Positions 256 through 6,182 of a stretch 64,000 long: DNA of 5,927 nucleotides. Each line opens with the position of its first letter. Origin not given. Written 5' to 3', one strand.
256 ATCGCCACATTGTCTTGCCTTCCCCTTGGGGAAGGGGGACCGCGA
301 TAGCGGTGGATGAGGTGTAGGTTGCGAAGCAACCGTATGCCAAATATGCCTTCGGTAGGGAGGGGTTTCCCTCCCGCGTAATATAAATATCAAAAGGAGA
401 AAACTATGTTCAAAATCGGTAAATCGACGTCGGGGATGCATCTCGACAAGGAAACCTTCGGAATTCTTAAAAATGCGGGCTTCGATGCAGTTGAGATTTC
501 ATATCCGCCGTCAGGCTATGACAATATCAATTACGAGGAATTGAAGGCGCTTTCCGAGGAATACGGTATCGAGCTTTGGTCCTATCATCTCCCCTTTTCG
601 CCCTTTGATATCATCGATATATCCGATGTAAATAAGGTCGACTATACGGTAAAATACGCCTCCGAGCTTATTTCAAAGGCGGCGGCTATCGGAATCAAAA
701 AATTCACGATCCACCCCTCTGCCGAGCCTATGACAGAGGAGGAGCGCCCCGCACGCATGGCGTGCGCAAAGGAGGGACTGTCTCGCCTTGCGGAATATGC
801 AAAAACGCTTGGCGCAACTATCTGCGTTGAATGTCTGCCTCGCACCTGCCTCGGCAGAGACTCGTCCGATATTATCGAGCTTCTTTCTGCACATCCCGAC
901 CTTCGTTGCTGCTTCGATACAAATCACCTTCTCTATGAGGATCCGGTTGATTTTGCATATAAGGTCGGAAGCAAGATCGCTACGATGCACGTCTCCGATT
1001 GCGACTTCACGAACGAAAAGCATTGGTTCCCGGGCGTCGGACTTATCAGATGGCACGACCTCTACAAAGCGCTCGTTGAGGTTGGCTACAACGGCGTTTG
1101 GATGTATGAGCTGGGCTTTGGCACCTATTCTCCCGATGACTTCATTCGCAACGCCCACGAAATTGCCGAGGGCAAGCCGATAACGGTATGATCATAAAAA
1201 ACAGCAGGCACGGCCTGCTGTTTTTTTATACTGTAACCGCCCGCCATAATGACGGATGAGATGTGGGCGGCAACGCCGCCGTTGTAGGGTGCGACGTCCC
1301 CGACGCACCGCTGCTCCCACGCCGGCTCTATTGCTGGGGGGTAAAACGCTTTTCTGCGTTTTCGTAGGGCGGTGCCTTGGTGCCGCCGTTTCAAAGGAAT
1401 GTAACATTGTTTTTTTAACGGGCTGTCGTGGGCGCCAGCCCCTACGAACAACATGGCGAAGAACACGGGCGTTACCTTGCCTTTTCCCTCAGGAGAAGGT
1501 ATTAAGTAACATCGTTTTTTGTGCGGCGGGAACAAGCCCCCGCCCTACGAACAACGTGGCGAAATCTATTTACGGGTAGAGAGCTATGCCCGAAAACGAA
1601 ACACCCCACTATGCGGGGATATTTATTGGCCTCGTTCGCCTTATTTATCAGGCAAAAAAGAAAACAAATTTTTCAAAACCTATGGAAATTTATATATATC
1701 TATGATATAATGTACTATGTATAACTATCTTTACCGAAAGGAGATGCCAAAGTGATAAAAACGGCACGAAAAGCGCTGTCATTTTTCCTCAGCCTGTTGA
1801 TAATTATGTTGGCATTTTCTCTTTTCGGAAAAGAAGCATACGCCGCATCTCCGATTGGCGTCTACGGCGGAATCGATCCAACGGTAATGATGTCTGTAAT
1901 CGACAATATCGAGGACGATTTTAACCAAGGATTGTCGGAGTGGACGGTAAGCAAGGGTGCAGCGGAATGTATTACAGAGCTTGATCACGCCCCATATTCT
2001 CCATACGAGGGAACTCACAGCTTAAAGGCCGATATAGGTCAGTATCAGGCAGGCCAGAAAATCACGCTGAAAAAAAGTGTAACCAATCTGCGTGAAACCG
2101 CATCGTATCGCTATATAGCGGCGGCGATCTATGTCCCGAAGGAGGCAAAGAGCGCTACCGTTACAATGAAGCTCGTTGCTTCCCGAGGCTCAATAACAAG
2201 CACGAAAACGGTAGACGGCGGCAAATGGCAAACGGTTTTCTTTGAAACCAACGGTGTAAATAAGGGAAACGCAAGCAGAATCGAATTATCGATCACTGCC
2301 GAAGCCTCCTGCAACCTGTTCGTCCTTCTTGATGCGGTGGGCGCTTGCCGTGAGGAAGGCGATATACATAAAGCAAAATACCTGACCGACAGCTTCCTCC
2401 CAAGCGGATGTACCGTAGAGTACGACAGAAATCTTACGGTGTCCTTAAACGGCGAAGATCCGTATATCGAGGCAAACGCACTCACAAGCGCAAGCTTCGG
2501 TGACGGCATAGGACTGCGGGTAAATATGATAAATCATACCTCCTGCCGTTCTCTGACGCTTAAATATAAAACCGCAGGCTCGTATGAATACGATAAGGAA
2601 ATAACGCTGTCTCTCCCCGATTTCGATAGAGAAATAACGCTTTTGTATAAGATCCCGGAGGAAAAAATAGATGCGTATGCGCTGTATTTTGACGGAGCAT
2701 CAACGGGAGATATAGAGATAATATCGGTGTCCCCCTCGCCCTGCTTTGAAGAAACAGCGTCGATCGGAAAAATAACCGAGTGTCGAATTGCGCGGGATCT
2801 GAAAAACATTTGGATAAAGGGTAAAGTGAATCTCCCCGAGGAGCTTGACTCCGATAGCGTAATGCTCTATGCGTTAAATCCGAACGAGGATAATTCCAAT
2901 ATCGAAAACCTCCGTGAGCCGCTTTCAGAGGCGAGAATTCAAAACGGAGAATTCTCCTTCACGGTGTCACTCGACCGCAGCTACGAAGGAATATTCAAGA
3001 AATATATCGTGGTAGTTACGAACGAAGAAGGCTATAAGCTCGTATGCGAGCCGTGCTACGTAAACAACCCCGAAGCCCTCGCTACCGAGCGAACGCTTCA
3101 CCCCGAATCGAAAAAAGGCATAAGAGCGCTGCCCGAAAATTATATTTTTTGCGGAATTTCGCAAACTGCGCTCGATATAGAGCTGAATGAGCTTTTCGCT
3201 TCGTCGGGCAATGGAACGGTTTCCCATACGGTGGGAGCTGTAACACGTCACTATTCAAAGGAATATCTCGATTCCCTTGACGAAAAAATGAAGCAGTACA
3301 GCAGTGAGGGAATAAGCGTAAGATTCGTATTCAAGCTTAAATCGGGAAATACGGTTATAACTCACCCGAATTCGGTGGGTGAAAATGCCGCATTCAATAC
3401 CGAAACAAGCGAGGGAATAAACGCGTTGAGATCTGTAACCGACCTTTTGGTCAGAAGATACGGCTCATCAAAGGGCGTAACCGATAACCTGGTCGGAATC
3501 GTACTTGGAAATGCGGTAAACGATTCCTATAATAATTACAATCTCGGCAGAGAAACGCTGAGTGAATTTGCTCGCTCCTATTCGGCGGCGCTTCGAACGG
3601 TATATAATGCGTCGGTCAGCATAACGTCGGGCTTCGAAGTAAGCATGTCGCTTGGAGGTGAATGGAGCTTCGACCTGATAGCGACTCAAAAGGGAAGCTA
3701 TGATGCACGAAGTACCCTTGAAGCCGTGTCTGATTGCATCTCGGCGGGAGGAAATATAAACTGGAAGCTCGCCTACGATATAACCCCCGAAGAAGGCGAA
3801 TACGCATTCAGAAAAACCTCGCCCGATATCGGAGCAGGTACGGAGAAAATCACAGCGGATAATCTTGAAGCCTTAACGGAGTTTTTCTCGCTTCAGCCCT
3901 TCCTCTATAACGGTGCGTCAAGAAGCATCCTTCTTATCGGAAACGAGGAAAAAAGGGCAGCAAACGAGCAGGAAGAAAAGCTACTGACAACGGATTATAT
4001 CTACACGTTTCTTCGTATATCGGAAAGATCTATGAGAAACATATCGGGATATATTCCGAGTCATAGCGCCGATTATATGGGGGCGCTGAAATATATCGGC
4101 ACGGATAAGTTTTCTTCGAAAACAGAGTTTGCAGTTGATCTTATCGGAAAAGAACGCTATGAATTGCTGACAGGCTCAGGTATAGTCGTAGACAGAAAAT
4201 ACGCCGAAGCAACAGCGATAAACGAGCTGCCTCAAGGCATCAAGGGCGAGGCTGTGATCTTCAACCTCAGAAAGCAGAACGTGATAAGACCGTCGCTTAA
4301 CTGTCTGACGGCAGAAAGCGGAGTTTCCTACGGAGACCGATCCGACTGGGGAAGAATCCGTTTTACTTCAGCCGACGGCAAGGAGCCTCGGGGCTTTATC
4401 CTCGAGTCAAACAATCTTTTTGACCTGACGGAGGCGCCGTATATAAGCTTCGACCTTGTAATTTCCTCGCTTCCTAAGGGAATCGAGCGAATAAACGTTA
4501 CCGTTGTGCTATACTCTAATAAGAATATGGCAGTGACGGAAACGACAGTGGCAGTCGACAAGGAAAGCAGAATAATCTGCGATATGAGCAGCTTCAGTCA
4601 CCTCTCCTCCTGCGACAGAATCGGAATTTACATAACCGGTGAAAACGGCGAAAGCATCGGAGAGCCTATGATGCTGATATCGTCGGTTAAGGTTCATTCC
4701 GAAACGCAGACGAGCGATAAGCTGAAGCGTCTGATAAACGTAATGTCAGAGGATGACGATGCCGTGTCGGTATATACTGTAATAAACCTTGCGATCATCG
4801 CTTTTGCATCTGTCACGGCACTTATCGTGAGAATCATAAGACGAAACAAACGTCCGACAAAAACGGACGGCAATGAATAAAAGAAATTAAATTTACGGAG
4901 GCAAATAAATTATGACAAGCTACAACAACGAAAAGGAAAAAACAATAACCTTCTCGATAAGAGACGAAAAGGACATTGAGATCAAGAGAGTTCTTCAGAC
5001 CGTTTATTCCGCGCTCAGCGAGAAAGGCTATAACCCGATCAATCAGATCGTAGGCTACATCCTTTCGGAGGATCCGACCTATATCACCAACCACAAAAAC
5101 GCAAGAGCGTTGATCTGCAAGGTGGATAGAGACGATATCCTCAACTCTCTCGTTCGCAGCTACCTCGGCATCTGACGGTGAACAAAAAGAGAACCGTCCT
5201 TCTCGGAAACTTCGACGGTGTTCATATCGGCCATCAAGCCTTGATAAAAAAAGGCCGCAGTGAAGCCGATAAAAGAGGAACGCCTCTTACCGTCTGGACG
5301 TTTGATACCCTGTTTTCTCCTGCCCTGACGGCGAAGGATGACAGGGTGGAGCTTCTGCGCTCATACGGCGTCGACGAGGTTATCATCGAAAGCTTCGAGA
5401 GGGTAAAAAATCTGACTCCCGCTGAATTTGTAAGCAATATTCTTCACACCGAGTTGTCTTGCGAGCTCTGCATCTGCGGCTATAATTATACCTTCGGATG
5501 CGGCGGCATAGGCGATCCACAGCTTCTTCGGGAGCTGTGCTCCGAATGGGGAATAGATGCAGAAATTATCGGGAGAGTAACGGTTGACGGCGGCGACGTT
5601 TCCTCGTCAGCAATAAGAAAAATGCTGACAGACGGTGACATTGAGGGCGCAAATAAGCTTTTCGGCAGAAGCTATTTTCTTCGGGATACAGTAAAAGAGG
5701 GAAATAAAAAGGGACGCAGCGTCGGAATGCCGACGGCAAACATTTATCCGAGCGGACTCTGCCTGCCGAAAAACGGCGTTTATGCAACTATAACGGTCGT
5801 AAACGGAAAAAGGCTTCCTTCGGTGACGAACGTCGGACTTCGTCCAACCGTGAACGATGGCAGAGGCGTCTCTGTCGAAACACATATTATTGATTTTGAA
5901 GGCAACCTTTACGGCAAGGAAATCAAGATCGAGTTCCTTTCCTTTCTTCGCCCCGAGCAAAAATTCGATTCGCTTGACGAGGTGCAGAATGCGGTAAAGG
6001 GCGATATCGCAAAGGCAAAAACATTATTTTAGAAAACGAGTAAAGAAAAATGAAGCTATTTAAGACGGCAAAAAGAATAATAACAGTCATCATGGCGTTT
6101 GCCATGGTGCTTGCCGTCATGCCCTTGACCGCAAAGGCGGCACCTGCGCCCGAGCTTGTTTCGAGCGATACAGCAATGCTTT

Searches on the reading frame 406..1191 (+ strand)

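Call 78: search_protein_families(library=pfam, max_evalue=0.000001, proteins=[window:406-1191:+])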
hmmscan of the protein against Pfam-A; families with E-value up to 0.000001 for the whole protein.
window:406-1191:+ (261 aa): 1 family
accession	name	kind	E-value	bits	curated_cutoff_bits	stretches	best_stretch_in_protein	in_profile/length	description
PF01261.30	AP_endonuc_2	-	2.6e-31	109.6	31.1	1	20-236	3-229/249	Xylose isomerase-like TIM barrel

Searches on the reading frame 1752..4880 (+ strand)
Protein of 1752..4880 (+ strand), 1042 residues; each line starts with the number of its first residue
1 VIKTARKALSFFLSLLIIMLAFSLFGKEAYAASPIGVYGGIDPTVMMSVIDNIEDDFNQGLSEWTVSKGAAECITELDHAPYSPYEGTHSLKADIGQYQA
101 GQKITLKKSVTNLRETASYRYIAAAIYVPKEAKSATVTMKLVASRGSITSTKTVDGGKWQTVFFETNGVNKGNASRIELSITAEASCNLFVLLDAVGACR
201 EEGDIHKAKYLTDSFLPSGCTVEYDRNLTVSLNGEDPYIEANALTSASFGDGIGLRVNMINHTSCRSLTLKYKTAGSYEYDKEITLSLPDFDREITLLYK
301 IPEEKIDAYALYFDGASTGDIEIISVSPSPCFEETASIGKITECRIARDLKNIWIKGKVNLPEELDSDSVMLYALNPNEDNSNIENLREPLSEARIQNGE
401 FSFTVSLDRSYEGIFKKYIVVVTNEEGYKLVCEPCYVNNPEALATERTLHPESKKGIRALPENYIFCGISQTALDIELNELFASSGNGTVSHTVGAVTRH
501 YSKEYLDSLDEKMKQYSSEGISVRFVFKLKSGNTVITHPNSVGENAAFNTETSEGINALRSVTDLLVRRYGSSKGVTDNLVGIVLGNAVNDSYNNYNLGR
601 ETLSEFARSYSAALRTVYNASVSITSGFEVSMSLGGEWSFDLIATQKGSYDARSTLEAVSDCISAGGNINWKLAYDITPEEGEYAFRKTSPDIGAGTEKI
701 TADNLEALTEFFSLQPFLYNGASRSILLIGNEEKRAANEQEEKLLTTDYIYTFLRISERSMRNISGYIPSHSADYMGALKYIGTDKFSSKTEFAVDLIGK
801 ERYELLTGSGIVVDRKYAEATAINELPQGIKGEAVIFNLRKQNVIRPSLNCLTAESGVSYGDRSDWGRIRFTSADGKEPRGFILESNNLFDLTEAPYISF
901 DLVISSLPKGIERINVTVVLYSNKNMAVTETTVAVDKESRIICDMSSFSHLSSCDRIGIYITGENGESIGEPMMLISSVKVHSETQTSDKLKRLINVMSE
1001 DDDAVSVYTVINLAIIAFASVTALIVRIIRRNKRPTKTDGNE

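Call 78: search_protein_families(library=pfam, max_evalue=0.000001, proteins=[window:1752-4880:+])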
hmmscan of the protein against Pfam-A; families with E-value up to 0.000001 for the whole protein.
window:1752-4880:+ (1042 aa): 1 family
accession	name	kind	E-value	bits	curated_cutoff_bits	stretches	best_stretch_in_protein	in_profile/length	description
PF18989.5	DUF5722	-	5.5e-40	137.9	30.5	1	450-774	4-335/393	Family of unknown function (DUF5722)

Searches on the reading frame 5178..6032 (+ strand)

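Call 78: search_protein_families(library=pfam, max_evalue=0.000001, proteins=[window:5178-6032:+])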
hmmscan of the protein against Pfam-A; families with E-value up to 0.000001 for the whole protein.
window:5178-6032:+ (284 aa): 3 families
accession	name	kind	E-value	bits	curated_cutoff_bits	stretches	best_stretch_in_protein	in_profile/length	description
PF01687.23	Flavokinase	-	2.4e-39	134.8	19.6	1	163-284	2-124/124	Riboflavin kinase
PF06574.18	FAD_syn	-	1.4e-31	109.9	27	1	3-144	6-157/158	FAD synthetase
PF01467.32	CTP_transf_like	-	7.7e-07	29.8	21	0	8-148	2-132/133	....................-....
